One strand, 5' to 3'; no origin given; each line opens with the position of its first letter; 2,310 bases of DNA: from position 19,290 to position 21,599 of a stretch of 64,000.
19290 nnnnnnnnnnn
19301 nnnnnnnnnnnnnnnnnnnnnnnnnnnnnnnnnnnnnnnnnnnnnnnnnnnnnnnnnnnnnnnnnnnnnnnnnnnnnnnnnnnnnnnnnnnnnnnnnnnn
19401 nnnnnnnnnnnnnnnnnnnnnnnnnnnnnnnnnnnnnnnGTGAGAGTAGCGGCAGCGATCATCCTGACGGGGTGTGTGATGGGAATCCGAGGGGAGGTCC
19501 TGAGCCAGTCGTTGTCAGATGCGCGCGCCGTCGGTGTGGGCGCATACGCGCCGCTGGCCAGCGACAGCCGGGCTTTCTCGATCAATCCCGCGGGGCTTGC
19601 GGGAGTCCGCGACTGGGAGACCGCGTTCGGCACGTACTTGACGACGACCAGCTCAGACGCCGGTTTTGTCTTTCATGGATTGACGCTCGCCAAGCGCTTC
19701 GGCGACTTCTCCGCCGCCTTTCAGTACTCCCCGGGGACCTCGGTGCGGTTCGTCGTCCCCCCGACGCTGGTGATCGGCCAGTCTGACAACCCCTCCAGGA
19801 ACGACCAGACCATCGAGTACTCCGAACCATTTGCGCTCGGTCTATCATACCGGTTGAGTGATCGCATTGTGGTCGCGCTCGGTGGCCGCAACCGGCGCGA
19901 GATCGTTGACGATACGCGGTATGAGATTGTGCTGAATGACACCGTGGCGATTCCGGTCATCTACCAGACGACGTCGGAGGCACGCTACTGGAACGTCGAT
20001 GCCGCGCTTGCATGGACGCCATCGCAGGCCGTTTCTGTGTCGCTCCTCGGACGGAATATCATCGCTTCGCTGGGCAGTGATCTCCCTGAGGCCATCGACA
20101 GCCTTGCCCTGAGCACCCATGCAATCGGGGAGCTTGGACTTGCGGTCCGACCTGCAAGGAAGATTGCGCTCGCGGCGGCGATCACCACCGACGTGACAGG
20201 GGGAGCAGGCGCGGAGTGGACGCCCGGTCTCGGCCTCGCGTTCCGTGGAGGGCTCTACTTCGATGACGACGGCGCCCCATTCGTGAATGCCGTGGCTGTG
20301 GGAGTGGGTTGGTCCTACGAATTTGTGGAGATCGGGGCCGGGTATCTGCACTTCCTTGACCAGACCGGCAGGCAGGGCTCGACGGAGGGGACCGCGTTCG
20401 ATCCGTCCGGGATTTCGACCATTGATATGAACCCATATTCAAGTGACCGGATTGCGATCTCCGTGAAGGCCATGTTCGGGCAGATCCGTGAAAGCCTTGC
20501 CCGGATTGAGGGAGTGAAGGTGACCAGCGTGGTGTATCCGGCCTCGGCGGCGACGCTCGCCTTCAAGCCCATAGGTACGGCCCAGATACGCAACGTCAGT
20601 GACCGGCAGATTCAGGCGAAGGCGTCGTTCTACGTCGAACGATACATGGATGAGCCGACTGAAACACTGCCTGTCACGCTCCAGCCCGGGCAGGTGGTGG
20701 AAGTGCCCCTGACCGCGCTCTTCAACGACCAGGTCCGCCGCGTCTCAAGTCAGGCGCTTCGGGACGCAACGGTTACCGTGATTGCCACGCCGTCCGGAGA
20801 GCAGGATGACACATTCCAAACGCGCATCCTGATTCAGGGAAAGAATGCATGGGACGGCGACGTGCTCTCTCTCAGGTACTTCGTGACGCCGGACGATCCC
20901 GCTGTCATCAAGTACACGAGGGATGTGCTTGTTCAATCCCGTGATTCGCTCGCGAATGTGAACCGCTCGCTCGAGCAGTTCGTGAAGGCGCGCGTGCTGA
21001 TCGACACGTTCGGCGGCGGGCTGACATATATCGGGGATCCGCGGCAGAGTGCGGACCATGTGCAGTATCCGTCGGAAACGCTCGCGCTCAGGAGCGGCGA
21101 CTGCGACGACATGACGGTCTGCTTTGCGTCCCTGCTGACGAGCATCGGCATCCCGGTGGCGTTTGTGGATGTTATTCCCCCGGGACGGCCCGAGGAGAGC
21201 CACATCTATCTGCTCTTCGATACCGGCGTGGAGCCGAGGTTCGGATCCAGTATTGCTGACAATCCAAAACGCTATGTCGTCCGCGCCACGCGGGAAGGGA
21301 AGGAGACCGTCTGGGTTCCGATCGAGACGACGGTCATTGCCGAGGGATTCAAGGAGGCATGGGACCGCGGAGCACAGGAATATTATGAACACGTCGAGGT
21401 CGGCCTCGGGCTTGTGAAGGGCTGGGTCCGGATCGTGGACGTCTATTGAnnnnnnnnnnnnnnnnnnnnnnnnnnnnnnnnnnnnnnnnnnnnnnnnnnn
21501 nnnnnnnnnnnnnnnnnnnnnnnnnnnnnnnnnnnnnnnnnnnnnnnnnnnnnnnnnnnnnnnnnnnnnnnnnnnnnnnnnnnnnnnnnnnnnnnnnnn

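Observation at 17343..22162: Uncharacterised four-gene envelope cluster with an OM-barrel/transglutaminase fusion, preceded by a partial σ54 −24/−12 match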

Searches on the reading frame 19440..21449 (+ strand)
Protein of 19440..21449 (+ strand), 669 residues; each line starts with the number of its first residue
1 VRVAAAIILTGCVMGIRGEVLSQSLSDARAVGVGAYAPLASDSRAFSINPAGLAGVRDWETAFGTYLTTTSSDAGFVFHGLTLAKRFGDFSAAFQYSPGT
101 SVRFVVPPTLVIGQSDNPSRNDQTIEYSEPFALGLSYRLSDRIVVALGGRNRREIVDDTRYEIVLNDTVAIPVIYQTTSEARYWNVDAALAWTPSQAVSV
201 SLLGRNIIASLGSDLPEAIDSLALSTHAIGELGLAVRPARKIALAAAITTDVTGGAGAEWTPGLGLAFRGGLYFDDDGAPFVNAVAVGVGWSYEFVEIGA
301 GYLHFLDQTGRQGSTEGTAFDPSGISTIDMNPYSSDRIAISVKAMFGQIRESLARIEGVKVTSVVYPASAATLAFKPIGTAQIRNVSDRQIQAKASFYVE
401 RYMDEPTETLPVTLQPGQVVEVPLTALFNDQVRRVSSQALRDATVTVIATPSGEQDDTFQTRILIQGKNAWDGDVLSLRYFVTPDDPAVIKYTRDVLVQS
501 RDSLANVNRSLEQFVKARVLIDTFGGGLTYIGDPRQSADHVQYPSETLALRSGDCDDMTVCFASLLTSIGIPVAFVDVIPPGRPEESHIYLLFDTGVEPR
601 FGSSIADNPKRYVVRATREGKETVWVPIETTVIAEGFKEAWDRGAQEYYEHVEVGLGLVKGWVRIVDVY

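Call 3: search_protein_families(library=pfam, proteins=[window:19440-21449:+], max_evalue=1)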
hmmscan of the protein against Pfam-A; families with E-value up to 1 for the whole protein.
window:19440-21449:+ (669 aa): 1 family
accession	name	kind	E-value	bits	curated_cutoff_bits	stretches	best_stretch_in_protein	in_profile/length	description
PF01841.26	Transglut_core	-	0.00057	20.6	23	1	517-588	18-91/108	Transglutaminase-like superfamily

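Call 4: search_protein_families(library=ncbifam, proteins=[window:19440-21449:+], max_evalue=1)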
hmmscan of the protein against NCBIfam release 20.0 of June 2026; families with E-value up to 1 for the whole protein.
window:19440-21449:+ (669 aa): 2 families
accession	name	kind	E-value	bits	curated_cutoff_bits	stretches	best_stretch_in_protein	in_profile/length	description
NF033709.1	PorV_fam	subfamily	3.1e-08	33.6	90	2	26-159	11-140/326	PorV/PorQ family protein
NF041115.1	UxxU_metal_bind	equivalog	0.13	12.4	95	1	349-381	22-54/74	metal-binding (seleno)protein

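Call 6: find_homologous_proteins(query=window:19440-21449:+)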
Query window:19440-21449:+ (669 aa): 90 proteins with E <= 0.001 among 8000 candidates.
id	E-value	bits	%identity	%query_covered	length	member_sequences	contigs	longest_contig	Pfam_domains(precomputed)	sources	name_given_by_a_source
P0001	0.0e+0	1391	94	98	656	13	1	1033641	-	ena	-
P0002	0.0e+0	1306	88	98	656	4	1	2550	-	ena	-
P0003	0.0e+0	1252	83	100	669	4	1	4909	-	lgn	-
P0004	0.0e+0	1251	84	98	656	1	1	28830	-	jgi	jgi:hypothetical protein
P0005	0.0e+0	1249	83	98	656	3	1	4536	-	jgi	-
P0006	0.0e+0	1247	83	98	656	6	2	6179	-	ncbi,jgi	jgi:hypothetical protein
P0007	0.0e+0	1245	82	98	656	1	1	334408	-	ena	-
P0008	0.0e+0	1218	82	97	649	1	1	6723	-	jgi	jgi:hypothetical protein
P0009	1.0e-275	935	77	79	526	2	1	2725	PF01841.26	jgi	jgi:hypothetical protein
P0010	2.8e-252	857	55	99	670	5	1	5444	PF01841.26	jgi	jgi:hypothetical protein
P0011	2.0e-251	854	55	99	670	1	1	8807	-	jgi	jgi:hypothetical protein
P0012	1.4e-250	852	56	99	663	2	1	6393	-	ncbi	-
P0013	1.2e-247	842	55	100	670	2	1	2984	-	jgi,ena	-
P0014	1.8e-246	838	55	99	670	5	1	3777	-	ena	-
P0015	1.8e-239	815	53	100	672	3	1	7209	-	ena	-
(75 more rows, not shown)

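Call 10: find_related_loci(query=A1, collection=genome_contigs, flank=7000)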
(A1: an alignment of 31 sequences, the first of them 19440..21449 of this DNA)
Query A1 (669 aa) in genome_contigs; peptide patterns used: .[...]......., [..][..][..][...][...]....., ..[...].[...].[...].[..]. (x = any residue, [..] = any of these).
243 stretches matched a pattern; 203 encode a relative of the query (tblastn E <= 1e-3); the best 80 are kept; 80 distinct loci.
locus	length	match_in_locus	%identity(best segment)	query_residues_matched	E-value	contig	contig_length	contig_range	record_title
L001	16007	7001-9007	96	1-669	0e+0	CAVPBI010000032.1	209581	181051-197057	MAG: uncultured Ignavibacteria bacterium isolate MFD00032.bin.1.149 genome assembly, contig: contig_9234, whole genome s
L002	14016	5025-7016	55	7-668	0e+0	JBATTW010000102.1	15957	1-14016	MAG: Bacteroidota bacterium isolate MFD13193_ilm_asm_bin13 k127_100544, whole genome shotgun sequence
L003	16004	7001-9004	54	1-668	0e+0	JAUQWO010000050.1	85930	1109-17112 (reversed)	MAG: Bacteroidota bacterium isolate BIN5 contig_156351, whole genome shotgun sequence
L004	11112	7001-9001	54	1-669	0e+0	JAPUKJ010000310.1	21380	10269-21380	MAG: Ignavibacteria bacterium isolate KW1-S15_2 KW1-S15_2_cg310, whole genome shotgun sequence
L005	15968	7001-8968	53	7-662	0e+0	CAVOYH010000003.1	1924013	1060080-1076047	MAG: uncultured Bacteroidetes bacterium isolate MFD09964.bin.2.229 genome assembly, contig: contig_3754, whole genome sh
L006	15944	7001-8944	53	22-668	0e+0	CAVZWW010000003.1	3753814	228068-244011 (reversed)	MAG: uncultured Bacteroidetes bacterium isolate MFD04716.bin.1.116 genome assembly, contig: contig_9349, whole genome sh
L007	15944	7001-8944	52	22-668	0e+0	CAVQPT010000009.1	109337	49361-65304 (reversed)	MAG: uncultured Bacteroidetes bacterium isolate MFD09964.bin.3.183 genome assembly, contig: contig_55325, whole genome s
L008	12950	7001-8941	52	23-668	0e+0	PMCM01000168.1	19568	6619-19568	MAG: Ignavibacteriae bacterium isolate fen_1290 73.20120700_E3M.177_contig_180230, whole genome shotgun sequence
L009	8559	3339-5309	51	6-662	0e+0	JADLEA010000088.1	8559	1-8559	MAG: Bacteroidetes bacterium isolate SJ300 c_000000200600, whole genome shotgun sequence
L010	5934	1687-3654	50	9-669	0e+0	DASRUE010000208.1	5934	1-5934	MAG TPA_asm: Bacteroidota bacterium isolate SMAG_U7886 k141_1711400, whole genome shotgun sequence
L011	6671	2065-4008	50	22-668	0e+0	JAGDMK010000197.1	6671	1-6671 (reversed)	MAG: Bacteroidetes bacterium isolate CTSoil_038 scaffold_16273, whole genome shotgun sequence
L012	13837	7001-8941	50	22-669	0e+0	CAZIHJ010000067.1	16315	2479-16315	MAG TPA_asm: uncultured Chitinophagales bacterium isolate SRP287453_co1_97 genome assembly, contig: NODE_6455_length_163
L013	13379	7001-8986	47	1-669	0e+0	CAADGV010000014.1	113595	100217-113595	uncultured Chlorobi bacterium isolate CHB1.fa.gz genome assembly, contig: k127_682427, whole genome shotgun sequence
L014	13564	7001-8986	48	7-669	0e+0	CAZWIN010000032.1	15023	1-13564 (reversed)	MAG TPA_asm: uncultured Chitinophagales bacterium isolate SRP237561_co1_5 genome assembly, contig: NODE_7047_length_1502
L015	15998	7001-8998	46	8-669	0e+0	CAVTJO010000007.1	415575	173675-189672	MAG: uncultured Bacteroidetes bacterium isolate MFD05942.bin.1.467 genome assembly, contig: contig_23051, whole genome s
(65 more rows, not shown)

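Call 35: predict_structure(alignment_id=A1)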
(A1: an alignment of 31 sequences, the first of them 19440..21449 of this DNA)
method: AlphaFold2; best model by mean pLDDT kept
length: 669 residues; sequences in the alignment: 31
mean_pLDDT: 84.1   pTM: 0.54
mean pLDDT of the five models: 84.1, 78.3, 77.9, 73.3, 72.6
residues with pLDDT >= 90: 277; 70-90: 306; 50-70: 67; < 50: 19
segments of 3 or more residues with pLDDT < 50: 1-15
pLDDT, mean of each block of 10 residues (from residue 1): 41 48 70 87 86 88 86 75 91 91 72 52 82 93 93 85 58 75 92 90 89 78 86 90 93 92 89 86 93 89 88 70 78 86 77 86 87 89 88 93 93 91 94 88 91 75 90 82 93 93 82 92 83 60 89 85 94 90 79 92 86 88 93 89 91 84 87
secondary structure, 60 per line:
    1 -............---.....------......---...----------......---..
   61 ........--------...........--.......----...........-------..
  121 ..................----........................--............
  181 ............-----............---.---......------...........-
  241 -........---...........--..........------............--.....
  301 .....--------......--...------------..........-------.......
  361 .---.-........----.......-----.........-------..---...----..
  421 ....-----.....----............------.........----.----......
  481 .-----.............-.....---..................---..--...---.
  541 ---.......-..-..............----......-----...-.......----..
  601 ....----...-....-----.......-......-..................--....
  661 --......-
elements in order: H2-13 E17-21 H28-33 H50-55 E59-68 E77-87 E90-96 E101-111 E119-138 E143-166 E169-192 E198-209 H217-222 E229-239 E242-249 E253-263 E266-275 E282-293 E296-305 E314-316 E337-346 E354-361 H367-374 E379-385 E391-399 E412-414 E419-424 H430-434 E439-450 E457-465 H475-481 H487-499 H501-505 H509-526 H544-550 H555-568 E573-578 E588-594 H599-604 E613-616 E622-628 H630-635 H637-654 H657-660 E663-668

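Call 38: fold_search(model_id=the predicted structure, library=pdb)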
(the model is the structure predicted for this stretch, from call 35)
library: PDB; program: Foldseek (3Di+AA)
matches with E <= 10: 1230; with E <= 0.001: 157
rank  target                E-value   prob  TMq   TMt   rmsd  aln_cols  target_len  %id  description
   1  8gl6_F                1.7e-08  1.00  0.32  0.54   8.4       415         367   15  The Type 9 Secretion System in vitro assembled, RemA-CTD substrate bound complex (released 2024-01-31)
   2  2r89_A                2.6e-08  1.00  0.28  0.48   9.5       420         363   11  Crystal structure of the long-chain fatty acid transporter FadL mutant delta N3 (released 2008-09-23)
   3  2r88_A                5.6e-08  1.00  0.29  0.50   9.2       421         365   11  Crystal structure of the long-chain fatty acid transporter FadL mutant delta S3 kink (released 2008-09-23)
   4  3dwo                  9.6e-08  1.00  0.27  0.40  13.2       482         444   10  Crystal structure of a Pseudomonas aeruginosa FadL homologue (released 2008-12-16)
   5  9n2d_B                3.0e-07  1.00  0.32  0.52   9.4       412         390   13  Cryo-EM structure of an extended F. johnsoniae BAM complex, composite map (released 2025-07-09)
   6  3dwn_A                3.9e-07  1.00  0.29  0.44  11.8       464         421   12  Crystal structure of the long-chain fatty acid transporter FadL mutant A77E/S100R (released 2008-12-16)
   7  2r4l_A                3.9e-07  1.00  0.28  0.43  11.3       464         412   11  Crystal structure of the long-chain fatty acid transporter FadL mutant P34A (released 2008-09-16)
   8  1t16_A                5.3e-07  1.00  0.29  0.43  12.6       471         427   12  Crystal structure of the bacterial fatty acid transporter FadL from Escherichia coli (released 2004-06-15)
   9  6h3i_F                6.6e-07  1.00  0.31  0.55   8.5       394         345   14  Structural snapshots of the Type 9 protein translocon (released 2018-11-07)
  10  3pgs_A                7.4e-07  1.00  0.29  0.43  11.3       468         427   11  Phe3Gly mutant of EcFadL (released 2011-05-25)
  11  3pgr                  8.6e-07  1.00  0.30  0.51   9.3       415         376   12  Asp348Arg mutant of EcFadL (released 2011-05-25)
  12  2r4o_A                1.3e-06  1.00  0.28  0.42  11.8       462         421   12  Crystal structure of the long-chain fatty acid transporter FadL mutant delta NPA (released 2008-09-16)
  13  3brz                  1.6e-06  1.00  0.30  0.47   9.6       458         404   11  Crystal structure of the Pseudomonas putida toluene transporter TodX (released 2008-06-10)
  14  3pgu                  1.6e-06  1.00  0.30  0.47  10.2       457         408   12  Phe3Glu mutant of EcFadL (released 2011-05-25)
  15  1t1l_A                1.9e-06  1.00  0.29  0.44  11.0       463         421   12  Crystal structure of the long-chain fatty acid transporter FadL (released 2004-06-15)
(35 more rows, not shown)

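Call 89: search_protein_families(library=phrogs, proteins=[window:19440-21449:+], max_evalue=0.01)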
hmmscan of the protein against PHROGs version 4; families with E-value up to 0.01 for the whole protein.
window:19440-21449:+ (669 aa): 0 families
